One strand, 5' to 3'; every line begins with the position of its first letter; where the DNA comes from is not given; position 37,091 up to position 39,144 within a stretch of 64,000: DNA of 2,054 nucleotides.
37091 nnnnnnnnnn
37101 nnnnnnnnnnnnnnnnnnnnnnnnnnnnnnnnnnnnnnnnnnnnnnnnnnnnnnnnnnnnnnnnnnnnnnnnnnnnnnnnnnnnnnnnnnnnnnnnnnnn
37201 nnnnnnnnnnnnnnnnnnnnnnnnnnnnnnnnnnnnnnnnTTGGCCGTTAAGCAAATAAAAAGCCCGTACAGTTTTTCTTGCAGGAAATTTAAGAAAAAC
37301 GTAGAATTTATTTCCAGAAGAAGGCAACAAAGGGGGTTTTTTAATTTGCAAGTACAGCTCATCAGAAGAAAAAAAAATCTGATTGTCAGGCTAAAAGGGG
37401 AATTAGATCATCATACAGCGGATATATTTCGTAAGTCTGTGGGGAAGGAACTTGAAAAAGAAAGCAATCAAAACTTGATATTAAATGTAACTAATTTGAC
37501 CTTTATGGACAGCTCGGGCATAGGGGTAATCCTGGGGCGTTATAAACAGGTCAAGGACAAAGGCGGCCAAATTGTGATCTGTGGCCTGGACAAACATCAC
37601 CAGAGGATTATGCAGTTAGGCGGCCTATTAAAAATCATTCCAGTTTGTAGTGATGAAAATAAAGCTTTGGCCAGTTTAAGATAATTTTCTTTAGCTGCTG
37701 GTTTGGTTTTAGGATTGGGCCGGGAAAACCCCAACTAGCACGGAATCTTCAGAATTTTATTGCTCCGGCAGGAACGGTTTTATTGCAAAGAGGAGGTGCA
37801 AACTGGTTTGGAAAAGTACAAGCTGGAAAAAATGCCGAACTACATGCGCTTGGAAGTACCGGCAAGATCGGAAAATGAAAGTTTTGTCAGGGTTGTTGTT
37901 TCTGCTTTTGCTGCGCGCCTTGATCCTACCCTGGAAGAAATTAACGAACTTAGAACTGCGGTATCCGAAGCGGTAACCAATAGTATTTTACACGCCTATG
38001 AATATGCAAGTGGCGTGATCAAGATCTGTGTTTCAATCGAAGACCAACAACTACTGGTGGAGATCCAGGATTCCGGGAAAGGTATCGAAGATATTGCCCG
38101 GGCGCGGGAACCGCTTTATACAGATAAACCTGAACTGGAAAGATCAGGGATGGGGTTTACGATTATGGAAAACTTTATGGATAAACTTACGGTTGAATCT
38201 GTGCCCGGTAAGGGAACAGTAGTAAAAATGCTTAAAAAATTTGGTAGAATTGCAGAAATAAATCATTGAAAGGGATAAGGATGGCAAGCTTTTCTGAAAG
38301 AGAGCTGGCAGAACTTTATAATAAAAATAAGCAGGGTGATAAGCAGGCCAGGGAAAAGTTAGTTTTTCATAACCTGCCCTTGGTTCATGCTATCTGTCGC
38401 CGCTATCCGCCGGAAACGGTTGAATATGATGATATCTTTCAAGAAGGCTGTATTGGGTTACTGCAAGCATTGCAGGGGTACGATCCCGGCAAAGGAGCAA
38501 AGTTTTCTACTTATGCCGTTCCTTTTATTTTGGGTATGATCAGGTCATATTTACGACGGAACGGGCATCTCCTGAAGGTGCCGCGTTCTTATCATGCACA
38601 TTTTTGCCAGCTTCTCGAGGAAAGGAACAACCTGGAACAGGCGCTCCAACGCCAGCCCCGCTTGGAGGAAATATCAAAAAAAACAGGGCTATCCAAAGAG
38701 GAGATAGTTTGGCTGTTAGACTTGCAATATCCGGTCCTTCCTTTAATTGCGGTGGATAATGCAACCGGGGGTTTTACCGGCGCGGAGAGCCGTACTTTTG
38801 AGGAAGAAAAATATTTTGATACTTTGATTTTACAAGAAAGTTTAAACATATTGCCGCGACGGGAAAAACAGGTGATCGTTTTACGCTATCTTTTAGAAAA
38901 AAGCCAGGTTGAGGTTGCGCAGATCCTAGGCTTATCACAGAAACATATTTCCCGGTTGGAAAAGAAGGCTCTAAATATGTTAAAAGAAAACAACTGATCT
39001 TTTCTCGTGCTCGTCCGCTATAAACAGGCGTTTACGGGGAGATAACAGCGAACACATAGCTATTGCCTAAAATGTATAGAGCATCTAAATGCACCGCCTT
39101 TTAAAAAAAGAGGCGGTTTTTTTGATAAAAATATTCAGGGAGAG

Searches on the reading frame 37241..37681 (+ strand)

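Call 68: search_protein_families(library=pfam, proteins=[window:37241-37681:+], max_evalue=0.000001)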
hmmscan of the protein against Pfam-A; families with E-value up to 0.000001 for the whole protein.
window:37241-37681:+ (147 aa): 2 families
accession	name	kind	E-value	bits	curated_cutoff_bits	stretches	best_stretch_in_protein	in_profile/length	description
PF01740.26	STAS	-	2e-25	89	22.6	1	39-142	3-106/106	STAS domain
PF13466.11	STAS_2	-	8.6e-10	39.1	29.2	1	49-129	1-79/80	STAS domain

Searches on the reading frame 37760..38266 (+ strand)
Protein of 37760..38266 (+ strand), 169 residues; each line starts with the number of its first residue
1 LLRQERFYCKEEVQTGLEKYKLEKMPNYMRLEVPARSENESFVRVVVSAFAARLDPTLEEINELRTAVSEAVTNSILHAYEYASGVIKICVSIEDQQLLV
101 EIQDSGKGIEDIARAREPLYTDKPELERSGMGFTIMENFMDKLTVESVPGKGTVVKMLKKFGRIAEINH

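Call 68: search_protein_families(library=pfam, proteins=[window:37760-38266:+], max_evalue=0.000001)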
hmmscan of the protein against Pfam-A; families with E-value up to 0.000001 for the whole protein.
window:37760-38266:+ (169 aa): 2 families
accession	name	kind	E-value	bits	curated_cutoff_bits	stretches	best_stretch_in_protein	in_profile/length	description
PF13581.12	HATPase_c_2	-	4e-23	82.2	27.4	1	33-158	1-126/127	Histidine kinase-like ATPase domain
PF02518.31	HATPase_c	-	5.5e-14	53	26.4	1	62-157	4-105/111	Histidine kinase-, DNA gyrase B-, and HSP90-like ATPase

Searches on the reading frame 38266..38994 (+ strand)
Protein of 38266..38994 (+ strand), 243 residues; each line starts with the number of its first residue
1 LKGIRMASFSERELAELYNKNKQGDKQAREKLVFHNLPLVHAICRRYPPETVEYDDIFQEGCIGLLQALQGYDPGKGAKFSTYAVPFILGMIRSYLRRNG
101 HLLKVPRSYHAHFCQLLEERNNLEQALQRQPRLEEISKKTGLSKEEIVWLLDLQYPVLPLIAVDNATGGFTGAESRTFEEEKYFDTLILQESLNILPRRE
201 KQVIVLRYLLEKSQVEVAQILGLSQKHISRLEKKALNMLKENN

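Call 68: search_protein_families(library=pfam, proteins=[window:38266-38994:+], max_evalue=0.000001)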
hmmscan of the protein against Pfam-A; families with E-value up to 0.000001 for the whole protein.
window:38266-38994:+ (243 aa): 3 families
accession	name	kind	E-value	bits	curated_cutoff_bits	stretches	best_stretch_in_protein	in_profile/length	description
PF04542.20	Sigma70_r2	-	6.1e-18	64.8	24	1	34-100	3-69/71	Sigma-70 region 2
PF04545.22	Sigma70_r4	-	8.1e-15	54.5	24.1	1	193-241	2-50/50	Sigma-70, region 4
PF08281.18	Sigma70_r4_2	-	1.4e-08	34.7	25.7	1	188-226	3-41/54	Sigma-70, region 4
